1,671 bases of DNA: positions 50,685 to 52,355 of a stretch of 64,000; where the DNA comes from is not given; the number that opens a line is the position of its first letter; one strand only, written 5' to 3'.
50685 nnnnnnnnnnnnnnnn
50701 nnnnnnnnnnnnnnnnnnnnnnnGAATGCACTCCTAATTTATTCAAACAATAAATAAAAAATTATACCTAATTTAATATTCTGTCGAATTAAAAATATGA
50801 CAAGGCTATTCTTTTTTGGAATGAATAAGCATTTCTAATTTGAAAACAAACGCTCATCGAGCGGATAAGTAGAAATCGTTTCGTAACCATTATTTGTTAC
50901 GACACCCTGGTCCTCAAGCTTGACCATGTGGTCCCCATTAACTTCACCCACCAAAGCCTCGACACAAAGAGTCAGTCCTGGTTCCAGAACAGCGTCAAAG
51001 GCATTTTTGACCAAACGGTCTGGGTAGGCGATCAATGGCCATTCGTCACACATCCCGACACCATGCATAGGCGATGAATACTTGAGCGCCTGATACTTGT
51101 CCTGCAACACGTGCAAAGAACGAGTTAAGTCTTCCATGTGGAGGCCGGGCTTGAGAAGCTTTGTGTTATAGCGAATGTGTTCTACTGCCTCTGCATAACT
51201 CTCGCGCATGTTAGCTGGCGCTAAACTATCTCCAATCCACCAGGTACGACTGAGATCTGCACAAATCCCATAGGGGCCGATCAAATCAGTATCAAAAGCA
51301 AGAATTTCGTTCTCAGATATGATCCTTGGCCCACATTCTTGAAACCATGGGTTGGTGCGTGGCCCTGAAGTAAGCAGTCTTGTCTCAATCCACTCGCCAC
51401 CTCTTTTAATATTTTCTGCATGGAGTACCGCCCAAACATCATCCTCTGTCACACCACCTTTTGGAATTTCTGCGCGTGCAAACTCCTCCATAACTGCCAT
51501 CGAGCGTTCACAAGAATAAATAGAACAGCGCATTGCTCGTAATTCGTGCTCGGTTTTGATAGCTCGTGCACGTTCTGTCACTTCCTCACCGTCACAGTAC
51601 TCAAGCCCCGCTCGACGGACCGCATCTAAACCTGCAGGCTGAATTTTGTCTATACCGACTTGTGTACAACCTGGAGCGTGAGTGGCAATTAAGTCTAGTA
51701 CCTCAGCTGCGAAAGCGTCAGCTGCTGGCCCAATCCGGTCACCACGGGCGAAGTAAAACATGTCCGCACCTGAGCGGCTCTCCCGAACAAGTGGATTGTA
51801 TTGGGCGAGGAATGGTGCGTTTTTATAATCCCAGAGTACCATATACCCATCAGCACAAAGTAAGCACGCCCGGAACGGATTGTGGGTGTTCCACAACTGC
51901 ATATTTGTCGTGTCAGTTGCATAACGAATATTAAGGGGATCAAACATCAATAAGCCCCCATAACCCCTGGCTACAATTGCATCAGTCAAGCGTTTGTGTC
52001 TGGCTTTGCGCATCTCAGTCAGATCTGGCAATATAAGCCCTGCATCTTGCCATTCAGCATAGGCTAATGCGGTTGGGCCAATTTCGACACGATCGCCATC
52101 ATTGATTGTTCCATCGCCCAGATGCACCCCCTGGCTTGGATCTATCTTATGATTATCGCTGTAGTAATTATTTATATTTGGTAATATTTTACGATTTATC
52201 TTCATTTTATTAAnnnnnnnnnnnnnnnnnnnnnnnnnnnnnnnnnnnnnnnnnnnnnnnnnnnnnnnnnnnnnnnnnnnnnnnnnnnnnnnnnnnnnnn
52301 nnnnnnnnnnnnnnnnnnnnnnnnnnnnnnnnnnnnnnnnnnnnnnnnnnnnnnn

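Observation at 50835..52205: Single-gene GC-rich insertion: a DddP-type DMSP lyase dropped into an AT-rich operon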

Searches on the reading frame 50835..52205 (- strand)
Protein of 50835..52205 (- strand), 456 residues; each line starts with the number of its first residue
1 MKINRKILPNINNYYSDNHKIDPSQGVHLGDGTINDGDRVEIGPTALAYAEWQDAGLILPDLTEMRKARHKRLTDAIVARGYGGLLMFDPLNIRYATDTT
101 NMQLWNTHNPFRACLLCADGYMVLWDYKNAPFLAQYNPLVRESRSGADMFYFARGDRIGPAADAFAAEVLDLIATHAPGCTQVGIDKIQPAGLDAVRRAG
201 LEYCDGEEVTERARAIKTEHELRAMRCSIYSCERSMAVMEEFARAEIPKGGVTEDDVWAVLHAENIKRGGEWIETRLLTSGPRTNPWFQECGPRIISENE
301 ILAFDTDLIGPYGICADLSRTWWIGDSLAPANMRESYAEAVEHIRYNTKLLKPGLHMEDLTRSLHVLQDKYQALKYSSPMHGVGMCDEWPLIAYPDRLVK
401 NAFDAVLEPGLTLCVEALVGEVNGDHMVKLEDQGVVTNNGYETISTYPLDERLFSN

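Call 4: search_protein_families(library=pfam, proteins=[window:50835-52205:-])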
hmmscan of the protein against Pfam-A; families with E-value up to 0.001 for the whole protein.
window:50835-52205:- (456 aa): 2 families
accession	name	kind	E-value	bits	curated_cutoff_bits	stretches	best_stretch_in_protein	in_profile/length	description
PF00557.29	Peptidase_M24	-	6.9e-21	75.4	23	1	231-438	6-208/208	Metallopeptidase family M24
PF01321.24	Creatinase_N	-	0.00038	21.4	22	1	69-216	1-128/128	Creatinase/Prolidase N-terminal domain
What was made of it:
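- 50835..52205 (-): dddP ORF: 456 aa, TAG stop. It encodes a DddP-family M24 DMSP lyase. Pfam finds Peptidase_M24 and a sub-cut-off Creatinase_N match (21.4 bits vs 22) (call 4).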

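Call 5: search_protein_families(library=ncbifam, proteins=[window:50835-52205:-])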
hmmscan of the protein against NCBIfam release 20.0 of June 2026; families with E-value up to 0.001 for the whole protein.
window:50835-52205:- (456 aa): 2 families
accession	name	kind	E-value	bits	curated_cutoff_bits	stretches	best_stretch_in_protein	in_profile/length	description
NF043017.1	DimsulpropLyDddP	equivalog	2.2e-237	788.1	600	1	12-453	1-442/443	dimethylsulfonioproprionate lyase DddP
NF038259.1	ectoine_DoeA_2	exception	1.2e-09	37.4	575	1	205-447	142-379/386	ectoine hydrolase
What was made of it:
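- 50835..52205 (-): NCBIfam NF043017 DddP equivalog scores 788.1 bits against a 600-bit cut-off, covering residues 12-453 (call 5).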

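Call 6: find_homologous_proteins(query=window:50835-52205:-)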
Query window:50835-52205:- (456 aa): 7927 proteins with E <= 0.001 among 8000 candidates; the best 120 are listed.
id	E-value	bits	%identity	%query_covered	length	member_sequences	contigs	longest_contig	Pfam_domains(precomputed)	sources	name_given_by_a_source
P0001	0.0e+0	1071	100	100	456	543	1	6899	PF00557.30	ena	-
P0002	0.0e+0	1067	99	100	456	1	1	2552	PF00557.30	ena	-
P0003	0.0e+0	1063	99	100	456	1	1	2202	PF00557.30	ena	-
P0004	2.1e-283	958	92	98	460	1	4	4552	PF00557.30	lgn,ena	-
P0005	2.7e-282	955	91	98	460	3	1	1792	PF00557.30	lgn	-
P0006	6.7e-279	944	89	98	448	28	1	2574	PF00557.30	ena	-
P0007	1.8e-274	929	88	97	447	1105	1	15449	PF00557.30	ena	-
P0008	2.1e-263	893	85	96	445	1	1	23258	PF00557.30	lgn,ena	-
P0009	1.8e-260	883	85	97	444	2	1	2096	PF00557.30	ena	-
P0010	6.9e-258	874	84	96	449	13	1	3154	PF01321.25,PF00557.30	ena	-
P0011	2.3e-257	873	83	97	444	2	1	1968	PF00557.30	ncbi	-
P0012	1.2e-256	870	83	97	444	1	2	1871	PF00557.30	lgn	-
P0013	1.3e-256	870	82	97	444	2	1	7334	PF00557.30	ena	-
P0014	9.4e-256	867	81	98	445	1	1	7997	PF00557.30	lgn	-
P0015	3.4e-255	865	82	97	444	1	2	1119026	PF00557.30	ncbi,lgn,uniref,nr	ncbi:dimethylsulfonioproprionate lyase DddP [Pontivivens insulae]|uniref:Dimethlysulfonioproprionate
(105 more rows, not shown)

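Call 7: find_encoding_contigs(protein=window:50835-52205:-, flank=10000, max_places=10)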
Protein window:50835-52205:- (456 aa): 23 contigs read that carry it; 10 places shown.
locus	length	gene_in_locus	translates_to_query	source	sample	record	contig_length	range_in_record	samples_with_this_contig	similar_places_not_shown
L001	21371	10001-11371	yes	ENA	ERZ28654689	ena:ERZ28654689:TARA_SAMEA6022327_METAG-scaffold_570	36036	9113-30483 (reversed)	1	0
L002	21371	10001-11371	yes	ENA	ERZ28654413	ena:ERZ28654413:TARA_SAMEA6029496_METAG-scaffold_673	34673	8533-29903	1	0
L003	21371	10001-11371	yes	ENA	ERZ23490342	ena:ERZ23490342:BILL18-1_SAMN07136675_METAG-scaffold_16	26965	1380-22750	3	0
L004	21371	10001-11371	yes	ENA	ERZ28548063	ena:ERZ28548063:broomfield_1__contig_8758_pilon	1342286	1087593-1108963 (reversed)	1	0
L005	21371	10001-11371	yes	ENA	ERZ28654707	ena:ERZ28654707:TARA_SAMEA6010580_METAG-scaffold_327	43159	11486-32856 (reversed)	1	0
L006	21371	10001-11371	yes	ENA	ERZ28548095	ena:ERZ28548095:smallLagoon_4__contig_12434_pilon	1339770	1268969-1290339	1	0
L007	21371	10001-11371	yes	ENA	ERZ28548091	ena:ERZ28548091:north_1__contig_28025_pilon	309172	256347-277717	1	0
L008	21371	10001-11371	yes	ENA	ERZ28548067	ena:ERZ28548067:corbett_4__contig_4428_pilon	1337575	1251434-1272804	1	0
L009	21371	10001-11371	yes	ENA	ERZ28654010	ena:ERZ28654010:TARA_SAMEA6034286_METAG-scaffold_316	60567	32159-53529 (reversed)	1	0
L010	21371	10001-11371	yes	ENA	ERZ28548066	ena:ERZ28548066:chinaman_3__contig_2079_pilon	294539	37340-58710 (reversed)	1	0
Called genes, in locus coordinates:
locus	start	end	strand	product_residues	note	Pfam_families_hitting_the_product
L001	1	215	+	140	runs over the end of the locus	-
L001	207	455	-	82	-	PF01541:GIY-YIG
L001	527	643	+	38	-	-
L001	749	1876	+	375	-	PF00108:Thiolase_N (weak), PF08545:ACP_syn_III, PF08541:ACP_syn_III_C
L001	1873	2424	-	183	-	PF05153:MIOX (faint)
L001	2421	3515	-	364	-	PF02668:TauD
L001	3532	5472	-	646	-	PF00501:AMP-binding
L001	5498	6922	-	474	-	PF00171:Aldedh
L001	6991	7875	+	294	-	PF05853:BKACE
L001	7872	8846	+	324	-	PF02737:3HCDH_N, PF00725:3HCDH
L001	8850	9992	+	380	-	PF06155:GBBH-like_N, PF02668:TauD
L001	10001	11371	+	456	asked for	PF00557:Peptidase_M24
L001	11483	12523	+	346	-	PF02574:S-methyl_trans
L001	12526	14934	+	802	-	PF01266:DAO, PF16350:FAO_M, PF01571:GCV_T, PF08669:GCV_T_C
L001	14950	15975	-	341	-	PF00005:ABC_tran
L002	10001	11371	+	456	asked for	PF00557:Peptidase_M24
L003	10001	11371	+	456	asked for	PF00557:Peptidase_M24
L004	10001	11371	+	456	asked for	PF00557:Peptidase_M24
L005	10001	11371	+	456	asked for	PF00557:Peptidase_M24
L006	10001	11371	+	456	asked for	PF00557:Peptidase_M24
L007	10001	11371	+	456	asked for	PF00557:Peptidase_M24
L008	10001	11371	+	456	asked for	PF00557:Peptidase_M24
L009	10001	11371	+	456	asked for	PF00557:Peptidase_M24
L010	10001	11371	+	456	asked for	PF00557:Peptidase_M24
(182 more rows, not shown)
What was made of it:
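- The exact protein is indexed in 391 collection blocks (call 7).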

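Call 9: find_related_loci(query=window:50835-52205:-, collection=genome_contigs, flank=10000)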
Query window:50835-52205:- (456 aa) in genome_contigs; peptide patterns used: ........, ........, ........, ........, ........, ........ (x = any residue, [..] = any of these).
599 stretches matched a pattern (row limit reached: there are more); 583 encode a relative of the query (tblastn E <= 1e-3); the best 80 are kept; 80 distinct loci.
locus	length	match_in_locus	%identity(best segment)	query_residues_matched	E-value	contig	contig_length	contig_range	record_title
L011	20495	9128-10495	100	1-456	0e+0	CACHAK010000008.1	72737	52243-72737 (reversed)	uncultured Pelagibacteraceae bacterium isolate AG-426-I21 genome assembly, contig: AG-426-I21_NODE_8, whole genome shotg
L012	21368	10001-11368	100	1-456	0e+0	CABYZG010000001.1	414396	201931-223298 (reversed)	MAG: uncultured Pelagibacteraceae bacterium isolate AG-895-F07 genome assembly, contig: AG-895-F07_NODE_1, whole genome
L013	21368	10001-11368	99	1-456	0e+0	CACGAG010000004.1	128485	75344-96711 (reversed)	uncultured Pelagibacteraceae bacterium isolate AG-909-G09 genome assembly, contig: AG-909-G09_NODE_4, whole genome shotg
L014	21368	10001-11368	100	1-456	0e+0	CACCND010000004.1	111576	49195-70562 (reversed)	uncultured Pelagibacteraceae bacterium isolate AG-901-G03 genome assembly, contig: AG-901-G03_NODE_4, whole genome shotg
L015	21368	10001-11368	99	1-456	0e+0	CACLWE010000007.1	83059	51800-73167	uncultured Pelagibacteraceae bacterium isolate AG-917-N15 genome assembly, contig: AG-917-N15_NODE_7, whole genome shotg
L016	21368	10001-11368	99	1-456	0e+0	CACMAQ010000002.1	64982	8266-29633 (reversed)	MAG: uncultured Pelagibacteraceae bacterium isolate AG-918-D16 genome assembly, contig: AG-918-D16_NODE_2, whole genome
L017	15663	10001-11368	99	1-456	0e+0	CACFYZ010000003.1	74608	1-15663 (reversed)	uncultured Pelagibacteraceae bacterium isolate AG-909-F08 genome assembly, contig: AG-909-F08_NODE_3, whole genome shotg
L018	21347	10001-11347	95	8-456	0e+0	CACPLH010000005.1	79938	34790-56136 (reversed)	MAG: uncultured Pelagibacteraceae bacterium isolate AG-914-G18 genome assembly, contig: AG-914-G18_NODE_5, whole genome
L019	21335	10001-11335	90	10-454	0e+0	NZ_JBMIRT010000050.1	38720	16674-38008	Ruegeria sp. MALMAid1280 k141_41, whole genome shotgun sequence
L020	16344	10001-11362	88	2-455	0e+0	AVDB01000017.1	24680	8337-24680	Rhodobacteraceae bacterium HIMB11 HIMB11_contig42.17, whole genome shotgun sequence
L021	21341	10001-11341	88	8-454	0e+0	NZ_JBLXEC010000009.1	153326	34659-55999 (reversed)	MAG: Marinovum sp. isolate ES21-03 S21maxbin_out.013RE.5K@9, whole genome shotgun sequence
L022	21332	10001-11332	90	11-454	0e+0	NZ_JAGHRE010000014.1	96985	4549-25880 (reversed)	Tropicibacter sp. R16_0 NODE_14_length_96985_cov_13.011057, whole genome shotgun sequence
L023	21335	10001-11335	89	10-454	0e+0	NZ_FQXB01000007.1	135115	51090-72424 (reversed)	Cognatiyoonia sediminum strain DSM 28715, whole genome shotgun sequence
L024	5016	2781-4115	89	10-454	0e+0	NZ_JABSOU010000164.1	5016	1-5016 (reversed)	MAG: Cognatishimia sp. isolate DT_16 DT-Cognatishimia-1_scaffold_168, whole genome shotgun sequence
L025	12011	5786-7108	89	14-454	0e+0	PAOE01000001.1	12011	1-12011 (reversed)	MAG: Gammaproteobacteria bacterium isolate SAT223 203401, whole genome shotgun sequence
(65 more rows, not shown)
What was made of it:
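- DddP diversity is centred in Rhodobacterales (calls 6, 9).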

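Call 14: search_protein_families(library=ncbifam, proteins=[L020:4731-6377:+, L020:6433-8883:+, L020:8897-9895:+, L020:11404-12840:+, L020:12837-14033:+, L020:14030-15067:+, L018:8797-9996:+, L018:6802-8787:+, L018:5786-6805:+, L018:14918-16015:+], max_evalue=1e-10)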
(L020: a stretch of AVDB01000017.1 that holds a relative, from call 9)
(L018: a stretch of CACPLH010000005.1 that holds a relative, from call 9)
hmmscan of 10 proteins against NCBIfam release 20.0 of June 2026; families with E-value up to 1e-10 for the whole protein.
L020:4731-6377:+ (548 aa): 1 family
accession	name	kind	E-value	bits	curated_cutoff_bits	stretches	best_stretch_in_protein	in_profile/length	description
TIGR02369.2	trimeth_pyl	equivalog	8.3e-91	304.8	525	1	72-537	4-467/469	[trimethylamine--corrinoid protein] Co-methyltransferase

L020:6433-8883:+ (816 aa): 15 families
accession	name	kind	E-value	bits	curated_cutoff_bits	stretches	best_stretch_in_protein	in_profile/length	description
TIGR01372.1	soxA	subfamily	6.5e-47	159.9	1164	1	478-814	642-994/996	sarcosine oxidase subunit alpha family protein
NF001567.0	PRK00389.1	subfamily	4.1e-44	151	300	1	482-809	34-355/359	glycine cleavage system aminomethyltransferase GcvT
TIGR00528.1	gcvT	equivalog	2e-38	132.2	235.85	1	483-803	33-356/362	glycine cleavage system aminomethyltransferase GcvT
NF053776.1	TmaoDeMthMsil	equivalog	1.4e-37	129.6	1100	1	483-793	419-737/763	trimethylamine N-oxide demethylase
NF010093.0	PRK13579.1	equivalog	1e-30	106.8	459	1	485-802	44-359/371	glycine cleavage system aminomethyltransferase GcvT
TIGR02352.1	thiamin_ThiO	equivalog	1e-26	93.9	250.8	1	21-242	1-228/351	glycine oxidase ThiO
NF008425.0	PRK11259.1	equivalog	1.3e-26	93.5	257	1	18-397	4-376/377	N-methyl-L-tryptophan oxidase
NF009133.0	PRK12486.1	equivalog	1.6e-20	73.3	410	1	525-799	89-361/369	dimethylsulfoniopropionate demethylase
TIGR03377.1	glycerol3P_GlpA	equivalog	2.1e-18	66.2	552.8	1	20-244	1-227/530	anaerobic glycerol-3-phosphate dehydrogenase subunit GlpA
TIGR01373.1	soxB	subfamily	1e-16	60.8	529.45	1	19-396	31-399/407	sarcosine oxidase subunit beta family protein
TIGR01377.1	soxA_mon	subfamily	4.2e-15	55.4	479.65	1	21-397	3-376/381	amino oxidase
NF033460.1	glycerol3P_ox_II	equivalog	1.1e-12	47.8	460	0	131-231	119-218/361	type 2 glycerol-3-phosphate oxidase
NF008313.0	PRK11101.1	equivalog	1.7e-12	46.7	425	1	17-244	7-236/548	anaerobic glycerol-3-phosphate dehydrogenase subunit A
TIGR03364.1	HpnW_proposed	hypoth_equivalog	7.7e-12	44.9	285.1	1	20-218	2-194/365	TIGR03364 family FAD-dependent oxidoreductase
NF050086.1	pipecolate_AmaA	exception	1.3e-11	43.8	600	0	146-216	163-232/425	L-pipecolate oxidase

L020:8897-9895:+ (332 aa): 11 families
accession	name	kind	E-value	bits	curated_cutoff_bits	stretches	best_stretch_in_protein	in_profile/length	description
NF052371.1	TransRegGbdRPseu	equivalog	2.4e-67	227.5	480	1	17-328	15-325/365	choline metabolism transcriptional regulator GbdR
NF006902.0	PRK09393.1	equivalog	9.7e-43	146.6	425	1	21-325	13-317/327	transcriptional regulator FtrA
NF010028.0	PRK13503.1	equivalog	1.7e-17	63.7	288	1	222-325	165-268/278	HTH-type transcriptional activator RhaS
NF041686.2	ant_diox_reg_AndR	equivalog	7.5e-16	58.6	350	1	201-325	188-316/321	anthranilate 1,2-dioxygenase regulatory protein AndR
NF007860.0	PRK10572.1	equivalog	7e-15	54.6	208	1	182-325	139-280/292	arabinose operon transcriptional regulator AraC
NF007243.0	PRK09685.1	equivalog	1e-13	51.4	199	1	224-325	194-297/303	transcriptional regulator FeaR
NF047455.1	TF_Staph_AryK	equivalog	1.6e-13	49.8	850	1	223-325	152-254/759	transcriptional regulator AryK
NF010025.2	PRK13500.1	equivalog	1.4e-12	47.8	525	1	220-325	168-273/282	HTH-type transcriptional activator RhaR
NF010027.0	PRK13502.1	equivalog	5.6e-12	45.7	384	1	217-328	165-276/282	HTH-type transcriptional activator RhaR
NF047788.1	TransRegPocR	equivalog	8.3e-12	45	500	1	218-325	179-286/296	transcriptional regulator PocR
NF033869.1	viru_reg_Rsp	equivalog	2.7e-11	42.6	400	1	226-329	145-248/701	AraC family transcriptional regulator Rsp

L020:11404-12840:+ (478 aa): 1 family
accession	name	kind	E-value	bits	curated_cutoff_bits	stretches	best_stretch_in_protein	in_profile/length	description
TIGR00260.1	thrC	equivalog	6.9e-83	278.6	167.1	1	67-425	10-334/340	threonine synthase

L020:12837-14033:+ (398 aa): 12 families
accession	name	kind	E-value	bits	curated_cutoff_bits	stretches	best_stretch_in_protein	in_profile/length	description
NF005394.0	PRK06939.1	equivalog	3.6e-199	661.5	460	1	1-397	1-397/397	glycine C-acetyltransferase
TIGR01822.1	2am3keto_CoA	equivalog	8e-196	650.6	493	1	7-397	3-393/393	glycine C-acetyltransferase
TIGR01825.1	gly_Cac_T_rel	subfamily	1e-124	416.1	535.4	1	9-397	1-385/385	BioF/Kbl family PLP-dependent acyltransferase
TIGR00858.1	bioF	equivalog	3e-105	352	426.45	1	26-387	6-364/365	8-amino-7-oxononanoate synthase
NF047600.1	SerpalmtaseCFB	equivalog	1e-98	330.6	640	1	12-394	14-392/395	serine palmitoyltransferase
NF047599.1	SerpalmtaseBetaP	equivalog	1.1e-88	297.6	500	1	7-394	8-393/394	serine palmitoyltransferase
TIGR01821.1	5aminolev_synth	equivalog_domain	1.3e-84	284.4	338.55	1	38-395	41-398/402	5-aminolevulinate synthase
NF047603.1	SerpalmtaseAlphaP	equivalog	7.4e-70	235.6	670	1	10-397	12-399/399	serine palmitoyltransferase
NF005526.0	PRK07179.1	equivalog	5e-55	186.7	428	1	40-390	52-395/407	alpha-hydroxyketone-type quorum-sensing autoinducer synthase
NF005697.0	PRK07505.1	subfamily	1.6e-37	129.1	342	1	27-393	33-401/405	hypothetical protein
NF004608.1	PRK05937.1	equivalog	1.2e-27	96.6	399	1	44-381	4-336/366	8-amino-7-oxononanoate synthase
NF000586.1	PRK00011.1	subfamily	2.4e-12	46.3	335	1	110-324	86-301/404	serine hydroxymethyltransferase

L020:14030-15067:+ (345 aa): 21 families
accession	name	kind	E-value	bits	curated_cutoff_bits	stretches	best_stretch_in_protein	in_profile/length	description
NF003808.0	PRK05396.1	equivalog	3.3e-172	572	380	1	5-345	1-341/341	L-threonine 3-dehydrogenase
TIGR00692.1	tdh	equivalog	4e-146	486.4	458.35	1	7-343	1-339/340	L-threonine 3-dehydrogenase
NF041097.1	keto_inos_dh_IolM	equivalog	2.2e-65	220.8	450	1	18-342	41-387/389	scyllo-inosose 3-dehydrogenase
NF007489.0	PRK10083.1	equivalog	4e-47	160.8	376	1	16-330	11-321/339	Zn-dependent oxidoreductase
NF010344.0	PRK13771.1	subfamily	4e-43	147.7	349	1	5-343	1-332/334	putative alcohol dehydrogenase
NF007375.0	PRK09880.1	equivalog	2.1e-41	141.8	469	1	30-292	28-291/344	L-idonate 5-dehydrogenase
TIGR03366.1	HpnZ_proposed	hypoth_equivalog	2.2e-39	135.5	328.1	1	27-291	3-279/315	putative phosphonate catabolism associated alcohol dehydrogenase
NF041172.1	AcrlCoa_red_Thmprot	equivalog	3.1e-35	121.7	500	1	5-342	1-332/334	acryloyl-CoA reductase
NF007642.0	PRK10309.1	equivalog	1.7e-34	119.6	550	1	5-341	1-343/347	galactitol-1-phosphate 5-dehydrogenase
TIGR03989.1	Rxyl_3153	subfamily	2.6e-34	119.1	440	2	122-337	138-363/370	NDMA-dependent alcohol dehydrogenase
TIGR03451.1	mycoS_dep_FDH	equivalog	4.4e-30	104.7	512.9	1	6-341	3-355/358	S-(hydroxymethyl)mycothiol dehydrogenase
NF047908.1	AldhRedAhr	equivalog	1.5e-29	103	470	1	5-289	4-282/335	NADPH-dependent aldehyde reductase Ahr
NF006940.0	PRK09422.1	equivalog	7.4e-28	97.5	344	1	5-289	1-282/338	alcohol dehydrogenase AdhP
TIGR03201.1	dearomat_had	equivalog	1.9e-27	96.3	338.65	1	17-333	11-337/349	6-hydroxycyclohex-1-ene-1-carbonyl-CoA dehydrogenase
TIGR02818.1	adh_III_F_hyde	equivalog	5.4e-26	91.5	543.95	1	124-342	139-366/368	S-(hydroxymethyl)glutathione dehydrogenase/class III alcohol dehydrogenase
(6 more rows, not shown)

L018:8797-9996:+ (399 aa): 5 families
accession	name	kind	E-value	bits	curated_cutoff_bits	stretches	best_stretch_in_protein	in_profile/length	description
NF058607.1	GlBtMonoOxGbcA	equivalog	5.3e-36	124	670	1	21-235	26-227/420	glycine betaine monooxygenase oxygenase subunit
NF042946.1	3PPDioc_HcaE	equivalog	8.6e-24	84.3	830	1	31-233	19-217/450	3-phenylpropionate/cinnamic acid dioxygenase subunit alpha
NF041684.1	ant_diox_AndAc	equivalog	2.9e-21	75.5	750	1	23-230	18-222/418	anthranilate 1,2-dioxygenase large subunit AndAc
TIGR03229.1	benzo_1_2_benA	equivalog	7.1e-20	71.3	780.95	1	28-251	16-236/433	benzoate 1,2-dioxygenase large subunit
TIGR03228.1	anthran_1_2_A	equivalog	8.4e-20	70.9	671.9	1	32-249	20-230/438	anthranilate 1,2-dioxygenase large subunit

L018:6802-8787:+ (661 aa): 8 families
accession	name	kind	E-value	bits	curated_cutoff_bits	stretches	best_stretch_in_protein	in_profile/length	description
TIGR03416.1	ABC_choXWV_perm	equivalog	8.4e-109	363.2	363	2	50-329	4-265/267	choline ABC transporter permease subunit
NF008196.0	PRK10952.1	equivalog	6.7e-99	331.1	439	2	383-647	63-326/356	glycine betaine/L-proline ABC transporter permease ProW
NF040733.1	ABC_perm_U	equivalog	7.5e-23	81.3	295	1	155-331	61-238/251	ABC transporter permease subunit SaoP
NF007545.0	PRK10160.1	equivalog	5.8e-21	75.1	342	2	147-299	75-228/275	taurine ABC transporter permease TauC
TIGR01097.1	PhnE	equivalog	5.6e-17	62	216.7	1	146-333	55-246/252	phosphonate ABC transporter, permease protein PhnE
TIGR01183.1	ntrB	equivalog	8.6e-17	61.5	209.05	0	145-325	12-190/202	nitrate ABC transporter permease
NF008470.0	PRK11365.1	equivalog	3.5e-12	46.3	347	0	151-303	62-214/263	aliphatic sulfonate ABC transporter permease SsuC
NF045474.1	Opp2C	equivalog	1.5e-11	44.4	300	0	467-606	39-178/236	nickel transporter permease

L018:5786-6805:+ (339 aa): 171 families (the best 25 are shown)
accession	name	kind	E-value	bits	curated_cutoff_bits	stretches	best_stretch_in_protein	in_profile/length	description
TIGR01186.1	proV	subfamily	2.8e-107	359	326.6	1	44-286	8-250/363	betaine/proline/choline family ABC transporter ATP-binding protein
TIGR03415.1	ABC_choXWV_ATP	equivalog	2.2e-93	313.3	483.75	1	7-290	1-290/382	choline ABC transporter ATP-binding protein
NF007480.0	PRK10070.1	equivalog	8.1e-93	311.4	444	1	5-283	3-282/400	glycine betaine/L-proline ABC transporter ATP-binding protein ProV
TIGR03265.1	PhnT2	equivalog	4.2e-72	243.3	457.7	1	42-317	17-282/353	putative 2-aminoethylphosphonate ABC transporter ATP-binding protein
TIGR01187.1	potA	subfamily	2.7e-70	237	355.6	1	60-299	1-237/325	polyamine ABC transporter ATP-binding protein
TIGR00968.1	3a0106s01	subfamily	1.4e-69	234.3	342.75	1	43-266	14-231/237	sulfate ABC transporter ATP-binding protein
NF040933.2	ABC_arch_GlcV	equivalog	6.5e-67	225.9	450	1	38-301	15-273/357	glucose ABC transporter ATP-binding protein GlcV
NF043075.1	MMSYN1_0197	equivalog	2.2e-64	217.6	550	1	45-286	18-249/341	spermidine/putrescine ABC transporter ATP-binding protein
NF006987.0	PRK09452.1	equivalog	3.3e-64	216.9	482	1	44-298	32-283/378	spermidine/putrescine ABC transporter ATP-binding protein PotA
NF040840.2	tungstate_WtpC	equivalog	3.6e-61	207.4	440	1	45-266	16-231/347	tungstate ABC transporter ATP-binding protein WtpC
NF008653.0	PRK11650.1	subfamily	3.6e-60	203.9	432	1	42-313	17-283/357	sn-glycerol-3-phosphate ABC transporter ATP-binding protein UgpC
NF007027.0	PRK09493.1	equivalog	8.5e-60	202.1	379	1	44-268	16-238/240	glutamine ABC transporter ATP-binding protein GlnQ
TIGR03258.1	PhnT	equivalog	1.2e-59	202.2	499.15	1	47-277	26-248/359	2-aminoethylphosphonate ABC transport system ATP-binding subunit PhnT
NF008105.0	PRK10851.1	equivalog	1.4e-59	201.7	502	1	45-273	18-244/362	sulfate/thiosulfate ABC transporter ATP-binding protein CysA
TIGR02314.1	ABC_MetN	equivalog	2.5e-58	197.8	499.7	1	37-267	13-242/343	methionine ABC transporter ATP-binding protein MetN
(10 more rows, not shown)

L018:14918-16015:+ (365 aa): 2 families
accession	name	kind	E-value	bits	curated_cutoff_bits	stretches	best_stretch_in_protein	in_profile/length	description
TIGR03380.1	agmatine_aguA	equivalog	8.2e-47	159.9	381.8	1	32-251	9-228/357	agmatine deiminase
NF010070.0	PRK13551.1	subfamily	1.1e-45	156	483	1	32-362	14-363/365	agmatine deiminase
